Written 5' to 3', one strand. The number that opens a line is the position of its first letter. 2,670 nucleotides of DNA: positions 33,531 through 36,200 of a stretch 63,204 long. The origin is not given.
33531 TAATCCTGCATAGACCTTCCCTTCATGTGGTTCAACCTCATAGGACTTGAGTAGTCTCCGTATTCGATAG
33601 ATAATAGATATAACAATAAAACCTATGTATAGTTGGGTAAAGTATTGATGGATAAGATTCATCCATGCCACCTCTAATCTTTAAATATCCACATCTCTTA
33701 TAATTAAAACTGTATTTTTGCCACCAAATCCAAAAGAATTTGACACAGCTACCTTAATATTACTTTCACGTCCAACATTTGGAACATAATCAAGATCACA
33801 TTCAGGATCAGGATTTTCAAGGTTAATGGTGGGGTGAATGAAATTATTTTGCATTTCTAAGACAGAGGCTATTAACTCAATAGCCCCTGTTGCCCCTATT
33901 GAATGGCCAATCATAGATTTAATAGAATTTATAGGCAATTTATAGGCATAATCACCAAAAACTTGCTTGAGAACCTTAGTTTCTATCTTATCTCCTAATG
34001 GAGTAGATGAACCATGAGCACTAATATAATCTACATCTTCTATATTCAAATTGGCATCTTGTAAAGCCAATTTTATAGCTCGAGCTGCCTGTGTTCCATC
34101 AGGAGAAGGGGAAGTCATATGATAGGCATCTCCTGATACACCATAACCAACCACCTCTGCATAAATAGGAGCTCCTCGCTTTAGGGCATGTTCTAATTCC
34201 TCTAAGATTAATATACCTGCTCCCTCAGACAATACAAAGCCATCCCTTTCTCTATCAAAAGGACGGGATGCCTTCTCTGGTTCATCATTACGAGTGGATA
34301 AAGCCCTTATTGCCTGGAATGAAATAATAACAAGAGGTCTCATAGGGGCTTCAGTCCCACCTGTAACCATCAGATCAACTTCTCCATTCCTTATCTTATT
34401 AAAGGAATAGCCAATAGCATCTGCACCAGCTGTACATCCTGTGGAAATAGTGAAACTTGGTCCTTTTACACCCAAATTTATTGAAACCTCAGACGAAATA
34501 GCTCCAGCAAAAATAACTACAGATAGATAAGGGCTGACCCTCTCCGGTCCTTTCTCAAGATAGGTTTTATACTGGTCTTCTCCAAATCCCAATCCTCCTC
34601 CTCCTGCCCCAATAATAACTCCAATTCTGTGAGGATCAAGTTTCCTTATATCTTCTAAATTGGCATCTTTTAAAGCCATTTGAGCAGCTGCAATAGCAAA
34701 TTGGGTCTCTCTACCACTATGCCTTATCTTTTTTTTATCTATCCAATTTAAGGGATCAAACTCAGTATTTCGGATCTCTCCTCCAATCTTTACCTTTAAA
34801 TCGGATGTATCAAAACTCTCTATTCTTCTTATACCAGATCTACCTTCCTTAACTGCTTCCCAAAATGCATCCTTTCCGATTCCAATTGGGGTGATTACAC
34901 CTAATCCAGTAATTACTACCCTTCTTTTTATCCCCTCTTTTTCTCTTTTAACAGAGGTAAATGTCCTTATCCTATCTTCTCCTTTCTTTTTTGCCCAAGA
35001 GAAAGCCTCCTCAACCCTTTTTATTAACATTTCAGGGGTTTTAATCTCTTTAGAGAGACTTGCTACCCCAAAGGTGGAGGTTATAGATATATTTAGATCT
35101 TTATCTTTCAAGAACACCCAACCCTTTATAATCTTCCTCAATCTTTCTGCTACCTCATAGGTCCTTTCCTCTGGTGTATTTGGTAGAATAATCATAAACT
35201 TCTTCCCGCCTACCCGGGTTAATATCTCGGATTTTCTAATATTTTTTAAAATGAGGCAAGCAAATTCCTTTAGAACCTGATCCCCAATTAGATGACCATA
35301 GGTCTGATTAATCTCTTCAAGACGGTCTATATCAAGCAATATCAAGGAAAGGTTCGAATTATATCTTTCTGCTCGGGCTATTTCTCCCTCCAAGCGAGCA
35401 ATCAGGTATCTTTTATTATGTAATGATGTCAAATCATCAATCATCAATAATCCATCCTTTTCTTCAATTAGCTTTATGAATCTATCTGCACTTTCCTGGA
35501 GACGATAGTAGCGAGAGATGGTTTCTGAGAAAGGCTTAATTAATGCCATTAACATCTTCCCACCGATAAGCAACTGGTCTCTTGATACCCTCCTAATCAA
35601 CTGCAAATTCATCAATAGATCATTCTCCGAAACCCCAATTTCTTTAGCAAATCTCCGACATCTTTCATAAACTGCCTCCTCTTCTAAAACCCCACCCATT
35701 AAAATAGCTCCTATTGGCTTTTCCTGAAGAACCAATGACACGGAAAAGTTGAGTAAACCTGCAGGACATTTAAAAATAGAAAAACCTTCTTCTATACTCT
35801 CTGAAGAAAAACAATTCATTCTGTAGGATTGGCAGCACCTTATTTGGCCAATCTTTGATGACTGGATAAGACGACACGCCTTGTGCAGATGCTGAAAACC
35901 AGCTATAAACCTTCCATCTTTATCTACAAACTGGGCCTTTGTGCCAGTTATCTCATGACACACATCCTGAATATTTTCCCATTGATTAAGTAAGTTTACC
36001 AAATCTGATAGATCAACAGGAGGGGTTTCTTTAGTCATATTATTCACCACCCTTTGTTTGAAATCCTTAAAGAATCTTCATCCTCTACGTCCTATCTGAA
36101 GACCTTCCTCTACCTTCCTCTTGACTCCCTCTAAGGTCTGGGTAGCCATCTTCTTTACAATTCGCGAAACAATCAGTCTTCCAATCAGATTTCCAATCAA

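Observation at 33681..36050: Ketosynthase fused to a PocR sensor and a degenerate GGDEF domain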

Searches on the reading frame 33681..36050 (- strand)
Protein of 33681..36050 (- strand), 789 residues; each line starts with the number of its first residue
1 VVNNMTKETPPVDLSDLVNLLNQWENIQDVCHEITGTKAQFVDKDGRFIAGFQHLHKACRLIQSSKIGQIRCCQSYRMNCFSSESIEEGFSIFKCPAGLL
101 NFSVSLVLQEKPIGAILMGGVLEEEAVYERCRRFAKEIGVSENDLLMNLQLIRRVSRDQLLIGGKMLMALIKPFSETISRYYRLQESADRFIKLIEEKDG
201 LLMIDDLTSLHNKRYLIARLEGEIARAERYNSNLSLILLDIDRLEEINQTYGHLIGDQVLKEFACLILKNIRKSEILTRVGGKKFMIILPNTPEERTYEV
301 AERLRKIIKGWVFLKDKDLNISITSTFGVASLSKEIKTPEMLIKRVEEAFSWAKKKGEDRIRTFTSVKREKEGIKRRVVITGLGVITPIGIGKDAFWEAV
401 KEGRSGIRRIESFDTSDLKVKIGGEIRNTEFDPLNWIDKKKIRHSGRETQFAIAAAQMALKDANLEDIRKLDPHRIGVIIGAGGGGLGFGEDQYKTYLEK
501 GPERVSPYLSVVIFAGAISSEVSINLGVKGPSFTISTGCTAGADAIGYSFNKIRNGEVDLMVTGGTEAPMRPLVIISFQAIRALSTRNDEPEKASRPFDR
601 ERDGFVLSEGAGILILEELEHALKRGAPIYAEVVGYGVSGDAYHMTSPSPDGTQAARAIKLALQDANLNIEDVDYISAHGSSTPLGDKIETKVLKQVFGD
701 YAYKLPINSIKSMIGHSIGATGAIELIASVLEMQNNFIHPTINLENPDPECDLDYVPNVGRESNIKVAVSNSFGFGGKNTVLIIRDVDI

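Call 3: search_protein_families(library=pfam, proteins=[window:33681-36050:-], max_evalue=0.01)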
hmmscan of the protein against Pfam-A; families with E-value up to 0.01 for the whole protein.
window:33681-36050:- (789 aa): 5 families
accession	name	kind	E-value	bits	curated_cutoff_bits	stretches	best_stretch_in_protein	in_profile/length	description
PF00109.32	ketoacyl-synt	-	1.6e-53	182.3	20.8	1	376-622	2-252/252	Beta-ketoacyl synthase, N-terminal domain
PF02801.28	Ketoacyl-synt_C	-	8.6e-39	132.7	20.8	1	630-745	1-119/119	Beta-ketoacyl synthase, C-terminal domain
PF00990.26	GGDEF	-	1.3e-37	129.5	23.8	1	203-359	2-160/161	Diguanylate cyclase, GGDEF domain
PF10114.15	PocR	-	7.6e-25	88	23.9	1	21-175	5-158/162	Sensory domain found in PocR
PF00108.29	Thiolase_N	-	0.0006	19.7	26.4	1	521-568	65-114/260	Thiolase, N-terminal domain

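Call 4: search_protein_families(library=ncbifam, proteins=[window:33681-36050:-], max_evalue=0.01)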
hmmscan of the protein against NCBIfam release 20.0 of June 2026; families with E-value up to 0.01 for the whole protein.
window:33681-36050:- (789 aa): 61 families (the best 25 are shown)
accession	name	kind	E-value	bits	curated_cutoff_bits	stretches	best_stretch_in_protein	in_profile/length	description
TIGR03150.1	fabF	equivalog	2.3e-168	560.1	493.75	1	376-785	1-407/407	beta-ketoacyl-ACP synthase II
NF005589.0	PRK07314.1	subfamily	5.6e-164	545.8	387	1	375-787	3-412/413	beta-ketoacyl-ACP synthase II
NF004970.0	PRK06333.1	subfamily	9.7e-142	472.7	525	1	375-785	3-420/424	beta-ketoacyl-ACP synthase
NF006274.0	PRK08439.1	equivalog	4.3e-129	430.9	621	1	376-786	2-405/406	beta-ketoacyl-ACP synthase II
NF006434.0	PRK08722.1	equivalog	3.1e-123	411.7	759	1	375-785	3-412/414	beta-ketoacyl-ACP synthase II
NF005076.0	PRK06501.1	equivalog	3.1e-104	349.2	629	2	494-785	130-421/425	beta-ketoacyl-ACP synthase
NF006587.0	PRK09116.1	equivalog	1.2e-101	340.4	470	1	376-786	2-406/408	beta-ketoacyl-ACP synthase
NF005935.0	PRK07967.1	equivalog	5.3e-99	331.8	630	1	376-787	2-404/406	beta-ketoacyl-ACP synthase I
NF005916.1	PRK07910.1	equivalog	1.7e-90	304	560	1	376-783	12-414/418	KasA/KasB family beta-ketoacyl-ACP synthase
NF005490.0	PRK07103.1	equivalog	5.5e-84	282.6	445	1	376-786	4-412/414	polyketide beta-ketoacyl:acyl carrier protein synthase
NF006618.0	PRK09185.1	subfamily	5.7e-72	242.9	407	1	377-785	4-391/394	beta-ketoacyl-ACP synthase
NF004618.0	PRK05952.1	equivalog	2.5e-69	234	455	1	377-786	3-382/384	beta-ketoacyl-ACP synthase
NF058662.1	cispenta_AmcF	equivalog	4.6e-66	223.3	325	1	378-784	2-367/369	cispentacin biosynthesis acyltransferase subunit AmcF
NF045894.1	PKS_plus_SDR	equivalog_domain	6.4e-49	166.5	1740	1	488-784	122-424/1515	type I polyketide synthase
NF040607.1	mycolic_Pks13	equivalog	1.9e-42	144.9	2100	1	488-787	220-526/1680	polyketide synthase Pks13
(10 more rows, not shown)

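Call 5: find_homologous_proteins(query=window:33681-36050:-, max_evalue=1e-10)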
Query window:33681-36050:- (789 aa): 645 proteins with E <= 1e-10 among 8000 candidates; the best 120 are listed.
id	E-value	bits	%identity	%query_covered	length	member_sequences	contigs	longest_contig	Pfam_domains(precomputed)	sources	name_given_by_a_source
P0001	1.7e-298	1010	58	99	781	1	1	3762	PF00109.33,PF10114.16,PF00990.27,PF02801.29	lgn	-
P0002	2.5e-229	781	46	98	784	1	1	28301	PF00109.33,PF10114.16,PF22691.3,PF00990.27,PF02801.29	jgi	-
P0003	2.1e-220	752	47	97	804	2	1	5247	PF00109.33,PF10114.16,PF00990.27,PF02801.29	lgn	-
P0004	2.7e-219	748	45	97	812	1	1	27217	PF00109.33,PF10114.16,PF00990.27,PF02801.29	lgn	-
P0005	9.1e-201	687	43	98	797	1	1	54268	PF00109.33,PF10114.16,PF00990.27,PF02801.29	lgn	-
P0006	1.7e-200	686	43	98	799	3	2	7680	PF00109.33,PF10114.16,PF00990.27,PF02801.29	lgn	-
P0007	2.8e-200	685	42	98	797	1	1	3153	PF00109.33,PF10114.16,PF00990.27,PF02801.29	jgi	jgi:3-oxoacyl-[acyl-carrier-protein] synthase II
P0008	5.6e-191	655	43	53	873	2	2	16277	PF00109.33,PF02801.29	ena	-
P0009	6.4e-189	648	43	51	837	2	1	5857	PF00109.33,PF02801.29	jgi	jgi:3-oxoacyl-(acyl-carrier-protein) synthase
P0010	2.4e-187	643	49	79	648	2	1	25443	PF00109.33,PF00990.27,PF02801.29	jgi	jgi:3-oxoacyl-[acyl-carrier-protein] synthase II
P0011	5.2e-183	628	46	52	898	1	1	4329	PF00109.33,PF00108.30,PF02801.29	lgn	-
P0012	5.6e-172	592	44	52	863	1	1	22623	PF00109.33,PF00108.30,PF02801.29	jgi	jgi:3-oxoacyl-(acyl-carrier-protein) synthase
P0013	4.7e-163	562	43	52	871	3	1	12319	PF00109.33,PF00108.30,PF02801.29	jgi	-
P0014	3.4e-162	559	42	52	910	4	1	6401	PF00109.33,PF00108.30,PF02801.29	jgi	jgi:3-oxoacyl-(acyl-carrier-protein) synthase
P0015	9.4e-148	512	58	52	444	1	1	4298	PF00109.33,PF02801.29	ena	-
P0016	1.3e-144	501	55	51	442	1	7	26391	PF00109.33,PF02801.29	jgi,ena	jgi:3-oxoacyl-[acyl-carrier-protein] synthase II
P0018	9.8e-141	488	54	53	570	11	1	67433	PF07238.20,PF00109.33,PF00108.30,PF02801.29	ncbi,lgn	-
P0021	2.7e-133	464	51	53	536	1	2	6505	PF00109.33,PF00108.30,PF23198.2,PF02801.29,PF00072.31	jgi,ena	-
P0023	1.9e-128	448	50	54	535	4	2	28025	PF00109.33,PF00108.30,PF02801.29,PF00072.31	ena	-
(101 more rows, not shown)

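Call 9: find_encoding_contigs(protein=window:33681-36050:-, flank=10000, max_places=4)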
Protein window:33681-36050:- (789 aa): no gene with exactly this product is on record in the collection.

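Call 10: find_encoding_contigs(protein=P0005, flank=10000, max_places=3)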
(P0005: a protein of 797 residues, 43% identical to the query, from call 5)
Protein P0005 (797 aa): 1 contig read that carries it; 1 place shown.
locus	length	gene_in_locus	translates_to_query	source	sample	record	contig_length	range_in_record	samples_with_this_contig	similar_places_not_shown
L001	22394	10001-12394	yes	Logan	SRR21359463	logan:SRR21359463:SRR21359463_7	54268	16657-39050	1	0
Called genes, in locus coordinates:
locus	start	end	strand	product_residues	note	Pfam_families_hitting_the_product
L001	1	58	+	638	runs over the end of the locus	PF03717:PBP_dimer, PF00905:Transpeptidase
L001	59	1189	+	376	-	PF01098:FTSW_RODA_SPOVE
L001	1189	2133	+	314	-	PF05128:DUF697 (weak)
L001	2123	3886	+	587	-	PF19864:Radical_SAM_N2, PF04055:Radical_SAM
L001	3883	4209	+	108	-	PF10105:DUF2344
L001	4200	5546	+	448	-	PF10150:RNase_E_G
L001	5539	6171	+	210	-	PF08668:HDOD (weak), PF13487:HD_5, PF01966:HD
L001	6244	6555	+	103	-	PF00829:Ribosomal_L21p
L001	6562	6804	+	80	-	PF01016:Ribosomal_L27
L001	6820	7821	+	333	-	PF01018:GTP1_OBG, PF01926:MMR_HSR1, PF02421:FeoB_N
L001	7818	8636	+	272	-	PF00696:AA_kinase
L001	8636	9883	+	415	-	PF00171:Aldedh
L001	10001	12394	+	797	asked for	PF10114:PocR, PF00990:GGDEF, PF00109:ketoacyl-synt, PF02801:Ketoacyl-synt_C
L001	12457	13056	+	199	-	PF13513:HEAT_EZ (faint), PF02985:HEAT (faint), PF13646:HEAT_2, PF03130:HEAT_PBS (weak)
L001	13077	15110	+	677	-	PF16927:HisKA_7TM, PF13185:GAF_2 (weak), PF13492:GAF_3 (weak), PF13487:HD_5, PF01966:HD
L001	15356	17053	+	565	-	PF16927:HisKA_7TM (weak), PF13492:GAF_3 (weak), PF00990:GGDEF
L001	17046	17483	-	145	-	-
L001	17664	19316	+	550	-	PF01590:GAF, PF13185:GAF_2, PF13492:GAF_3, PF01590:GAF, PF13185:GAF_2, PF13492:GAF_3, PF00990:GGDEF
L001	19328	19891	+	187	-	PF01467:CTP_transf_like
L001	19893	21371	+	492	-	PF03816:LytR_cpsA_psr, PF13399:LytR_C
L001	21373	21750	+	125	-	PF02410:RsfS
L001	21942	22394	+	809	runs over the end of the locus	PF00133:tRNA-synt_1, PF01921:tRNA-synt_1f (faint), PF01406:tRNA-synt_1e (faint), PF09334:tRNA-synt_1g, PF13603:tRNA-synt_1_2, PF00133:tRNA-synt_1, PF09334:tRNA-synt_1g, PF08264:Anticodon_1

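Call 11: find_encoding_contigs(protein=P0002, flank=10000, max_places=3)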
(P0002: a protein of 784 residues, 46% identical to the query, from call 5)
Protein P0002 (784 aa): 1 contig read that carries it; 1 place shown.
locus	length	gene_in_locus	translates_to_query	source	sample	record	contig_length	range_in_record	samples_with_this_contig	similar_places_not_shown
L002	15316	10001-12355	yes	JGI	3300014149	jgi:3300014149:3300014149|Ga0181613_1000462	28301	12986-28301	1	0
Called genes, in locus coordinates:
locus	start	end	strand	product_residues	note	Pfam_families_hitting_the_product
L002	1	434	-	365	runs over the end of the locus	PF10555:MraY_sig1 (weak), PF00953:Glycos_transf_4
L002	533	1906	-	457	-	PF01225:Mur_ligase, PF08245:Mur_ligase_M, PF02875:Mur_ligase_C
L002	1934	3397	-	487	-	PF01225:Mur_ligase, PF08245:Mur_ligase_M, PF02875:Mur_ligase_C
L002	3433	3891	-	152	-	-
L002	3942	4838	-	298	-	PF01795:Methyltransf_5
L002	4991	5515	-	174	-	PF02381:MraZ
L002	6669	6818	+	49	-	-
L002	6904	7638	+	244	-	-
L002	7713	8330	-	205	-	PF00300:His_Phos_1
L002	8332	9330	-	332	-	PF13487:HD_5, PF01966:HD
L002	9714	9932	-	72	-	-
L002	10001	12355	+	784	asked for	PF10114:PocR, PF00990:GGDEF, PF00109:ketoacyl-synt, PF22691:Thiolase_C_1 (faint), PF02801:Ketoacyl-synt_C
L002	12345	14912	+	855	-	PF16927:HisKA_7TM, PF13185:GAF_2 (weak), PF01590:GAF (faint), PF00512:HisKA, PF02518:HATPase_c, PF00072:Response_reg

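Call 14: find_encoding_contigs(protein=P0018, flank=10000, max_places=3)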
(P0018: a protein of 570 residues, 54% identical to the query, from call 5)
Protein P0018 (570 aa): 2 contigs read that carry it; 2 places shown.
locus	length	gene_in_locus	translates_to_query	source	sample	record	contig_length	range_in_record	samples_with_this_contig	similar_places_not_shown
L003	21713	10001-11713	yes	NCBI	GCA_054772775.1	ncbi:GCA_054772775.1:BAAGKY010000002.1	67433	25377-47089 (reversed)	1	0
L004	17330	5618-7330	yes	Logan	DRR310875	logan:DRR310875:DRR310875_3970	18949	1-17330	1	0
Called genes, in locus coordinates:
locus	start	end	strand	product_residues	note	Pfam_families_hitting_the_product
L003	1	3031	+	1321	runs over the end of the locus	PF02384:N6_Mtase, PF20473:MmeI_Mtase, PF07669:Eco57I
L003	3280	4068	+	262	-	-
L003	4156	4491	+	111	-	-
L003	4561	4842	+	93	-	PF01844:HNH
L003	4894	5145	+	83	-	-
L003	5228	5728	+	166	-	-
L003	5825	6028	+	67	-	-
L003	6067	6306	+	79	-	-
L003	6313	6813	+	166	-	-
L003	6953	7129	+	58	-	-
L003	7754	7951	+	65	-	-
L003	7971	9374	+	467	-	-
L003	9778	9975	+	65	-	PF12728:HTH_17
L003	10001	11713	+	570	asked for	PF07238:PilZ, PF00109:ketoacyl-synt, PF00108:Thiolase_N (weak), PF02801:Ketoacyl-synt_C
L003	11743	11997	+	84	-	PF00550:PP-binding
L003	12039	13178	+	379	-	PF01488:Shikimate_DH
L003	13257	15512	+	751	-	PF16927:HisKA_7TM, PF00512:HisKA (faint), PF02518:HATPase_c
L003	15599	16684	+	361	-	PF00072:Response_reg, PF13487:HD_5, PF01966:HD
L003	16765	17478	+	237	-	PF03740:PdxJ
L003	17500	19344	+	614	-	PF13522:GATase_6, PF13537:GATase_7, PF01380:SIS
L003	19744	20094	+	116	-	PF01648:ACPS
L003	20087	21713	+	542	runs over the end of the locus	PF03853:YjeF_N, PF01256:Carb_kinase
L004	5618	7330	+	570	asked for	PF07238:PilZ, PF00109:ketoacyl-synt, PF00108:Thiolase_N (weak), PF02801:Ketoacyl-synt_C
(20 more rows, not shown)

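Call 32: find_encoding_contigs(protein=P0004, flank=10000, max_places=2)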
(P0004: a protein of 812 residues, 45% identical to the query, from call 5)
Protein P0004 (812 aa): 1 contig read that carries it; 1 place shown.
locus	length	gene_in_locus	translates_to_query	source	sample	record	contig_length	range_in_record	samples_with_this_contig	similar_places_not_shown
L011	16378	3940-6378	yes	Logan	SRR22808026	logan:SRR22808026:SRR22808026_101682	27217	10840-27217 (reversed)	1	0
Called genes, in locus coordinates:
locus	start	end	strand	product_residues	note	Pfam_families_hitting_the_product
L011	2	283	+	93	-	?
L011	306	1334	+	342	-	PF01018:GTP1_OBG, PF00025:Arf (weak), PF00009:GTP_EFTU (faint), PF01926:MMR_HSR1, PF02421:FeoB_N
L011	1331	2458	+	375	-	PF00696:AA_kinase, PF01472:PUA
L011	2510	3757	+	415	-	PF00171:Aldedh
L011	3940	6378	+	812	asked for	PF10114:PocR, PF00990:GGDEF, PF00109:ketoacyl-synt, PF02801:Ketoacyl-synt_C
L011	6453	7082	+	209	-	PF02985:HEAT (faint), PF12717:Cnd1 (faint), PF13513:HEAT_EZ (faint), PF13646:HEAT_2, PF25767:ARM_TBCD_2nd (faint), PF25786:HEAT_GCN1_C (faint), PF13646:HEAT_2, PF03130:HEAT_PBS (weak)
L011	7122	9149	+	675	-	PF16927:HisKA_7TM, PF01590:GAF, PF13185:GAF_2, PF13492:GAF_3 (weak), PF13487:HD_5, PF01966:HD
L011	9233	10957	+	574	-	PF16927:HisKA_7TM, PF01590:GAF, PF13185:GAF_2, PF13492:GAF_3, PF00990:GGDEF (faint)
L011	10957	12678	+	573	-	PF16927:HisKA_7TM, PF01590:GAF, PF13185:GAF_2, PF13492:GAF_3, PF00990:GGDEF (weak)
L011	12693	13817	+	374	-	PF01590:GAF (weak), PF13185:GAF_2, PF00990:GGDEF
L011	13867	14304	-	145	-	-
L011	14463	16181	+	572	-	PF01590:GAF, PF13185:GAF_2, PF13492:GAF_3, PF01590:GAF, PF13185:GAF_2, PF13492:GAF_3, PF00990:GGDEF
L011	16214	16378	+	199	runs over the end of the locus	PF01467:CTP_transf_like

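Call 33: find_encoding_contigs(protein=P0023, flank=10000, max_places=2)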
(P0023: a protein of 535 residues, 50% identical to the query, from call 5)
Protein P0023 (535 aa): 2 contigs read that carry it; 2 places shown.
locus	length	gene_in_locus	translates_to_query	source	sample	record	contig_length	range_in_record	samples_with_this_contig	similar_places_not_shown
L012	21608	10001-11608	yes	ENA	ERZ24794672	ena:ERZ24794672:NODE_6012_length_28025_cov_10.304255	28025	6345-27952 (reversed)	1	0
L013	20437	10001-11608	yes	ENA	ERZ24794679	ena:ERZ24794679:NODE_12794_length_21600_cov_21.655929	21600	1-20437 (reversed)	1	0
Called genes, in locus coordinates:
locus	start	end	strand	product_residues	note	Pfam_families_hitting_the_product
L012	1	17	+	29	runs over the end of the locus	?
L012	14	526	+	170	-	PF00694:Aconitase_C, PF06434:Aconitase_2_N (faint)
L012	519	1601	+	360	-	PF00180:Iso_dh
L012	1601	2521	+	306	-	PF00056:Ldh_1_N, PF02866:Ldh_1_C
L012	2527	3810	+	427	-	PF00890:FAD_binding_2 (faint), PF01134:GIDA (weak), PF01262:AlaDh_PNT_C (faint), PF01266:DAO (faint), PF07992:Pyr_redox_2, PF12831:FAD_oxidored (weak), PF00070:Pyr_redox, PF02852:Pyr_redox_dim, +2 more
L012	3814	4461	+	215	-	PF21948:LplA-B_cat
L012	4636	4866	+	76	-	PF00364:Biotin_lipoyl, PF25997:BSH_YhbJ (weak)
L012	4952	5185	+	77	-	PF12728:HTH_17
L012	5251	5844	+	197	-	PF01553:Acyltransferase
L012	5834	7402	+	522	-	PF03364:Polyketide_cyc, PF10604:Polyketide_cyc2, PF01488:Shikimate_DH, PF02882:THF_DHG_CYH_C (weak), PF02423:OCD_Mu_crystall, PF03435:Sacchrp_dh_NADP (weak)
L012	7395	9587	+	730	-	PF00512:HisKA, PF02518:HATPase_c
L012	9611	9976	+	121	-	PF00072:Response_reg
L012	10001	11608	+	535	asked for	PF00072:Response_reg, PF00108:Thiolase_N (faint), PF00109:ketoacyl-synt, PF02801:Ketoacyl-synt_C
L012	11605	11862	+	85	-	PF00550:PP-binding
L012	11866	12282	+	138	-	PF13279:4HBT_2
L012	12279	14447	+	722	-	PF16927:HisKA_7TM, PF01590:GAF (weak), PF13185:GAF_2 (faint), PF13492:GAF_3 (weak), PF02518:HATPase_c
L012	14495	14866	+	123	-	PF00072:Response_reg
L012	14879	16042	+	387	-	PF13487:HD_5, PF01966:HD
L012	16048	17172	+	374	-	PF06925:MGDG_synth, PF13439:Glyco_transf_4 (weak), PF04101:Glyco_tran_28_C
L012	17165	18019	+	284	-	PF03279:Lip_A_acyltrans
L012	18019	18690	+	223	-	PF00535:Glycos_transf_2, PF13641:Glyco_tranf_2_3 (weak)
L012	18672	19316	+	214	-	PF01135:PCMT, PF00398:RrnaAD (weak), PF13847:Methyltransf_31 (weak)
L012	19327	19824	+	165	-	PF06695:Sm_multidrug_ex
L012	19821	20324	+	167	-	PF02572:CobA_CobO_BtuR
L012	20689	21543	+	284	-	PF01497:Peripla_BP_2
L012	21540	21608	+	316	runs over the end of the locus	PF01032:FecCD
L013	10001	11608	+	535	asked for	PF00072:Response_reg, PF00108:Thiolase_N (faint), PF00109:ketoacyl-synt, PF02801:Ketoacyl-synt_C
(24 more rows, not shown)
